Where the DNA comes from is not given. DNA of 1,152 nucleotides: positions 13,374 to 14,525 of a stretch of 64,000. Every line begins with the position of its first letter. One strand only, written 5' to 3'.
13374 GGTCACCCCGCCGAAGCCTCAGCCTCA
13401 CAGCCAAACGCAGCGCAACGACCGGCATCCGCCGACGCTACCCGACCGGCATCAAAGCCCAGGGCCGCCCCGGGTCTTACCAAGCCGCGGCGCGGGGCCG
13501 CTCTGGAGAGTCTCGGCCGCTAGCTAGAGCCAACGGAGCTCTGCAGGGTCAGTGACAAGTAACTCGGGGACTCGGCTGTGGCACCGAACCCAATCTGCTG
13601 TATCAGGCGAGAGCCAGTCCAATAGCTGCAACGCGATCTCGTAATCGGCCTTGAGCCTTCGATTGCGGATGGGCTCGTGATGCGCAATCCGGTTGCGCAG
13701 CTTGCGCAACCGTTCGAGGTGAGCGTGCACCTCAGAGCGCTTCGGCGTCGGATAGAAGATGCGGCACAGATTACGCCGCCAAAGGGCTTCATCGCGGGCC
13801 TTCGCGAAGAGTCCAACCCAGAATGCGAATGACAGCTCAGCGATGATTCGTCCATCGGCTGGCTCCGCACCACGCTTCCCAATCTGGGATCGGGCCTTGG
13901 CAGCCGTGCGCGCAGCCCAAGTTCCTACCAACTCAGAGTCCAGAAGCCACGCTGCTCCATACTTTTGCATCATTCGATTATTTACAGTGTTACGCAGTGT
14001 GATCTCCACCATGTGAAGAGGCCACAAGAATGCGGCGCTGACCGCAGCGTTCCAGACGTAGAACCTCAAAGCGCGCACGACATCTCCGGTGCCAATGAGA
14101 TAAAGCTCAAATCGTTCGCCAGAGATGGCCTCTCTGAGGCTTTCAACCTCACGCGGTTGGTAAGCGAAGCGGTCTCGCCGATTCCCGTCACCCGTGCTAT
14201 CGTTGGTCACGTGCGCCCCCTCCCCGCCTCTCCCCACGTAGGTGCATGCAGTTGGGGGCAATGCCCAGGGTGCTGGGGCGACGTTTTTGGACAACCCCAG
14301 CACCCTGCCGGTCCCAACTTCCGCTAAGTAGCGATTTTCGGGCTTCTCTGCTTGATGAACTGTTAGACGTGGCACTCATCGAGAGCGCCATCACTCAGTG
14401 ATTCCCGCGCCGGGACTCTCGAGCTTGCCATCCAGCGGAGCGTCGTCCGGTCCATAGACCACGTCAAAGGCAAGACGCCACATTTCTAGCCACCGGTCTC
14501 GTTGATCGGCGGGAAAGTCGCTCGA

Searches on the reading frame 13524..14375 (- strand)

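Call 75: search_protein_families(library=pfam, proteins=[window:13524-14375:-])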
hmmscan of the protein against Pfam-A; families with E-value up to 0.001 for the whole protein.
window:13524-14375:- (283 aa): 1 family
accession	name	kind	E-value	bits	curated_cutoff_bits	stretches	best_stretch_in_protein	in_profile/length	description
PF07751.16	Abi_2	-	4.7e-05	24.2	25.6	0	102-236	34-182/184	Abi-like protein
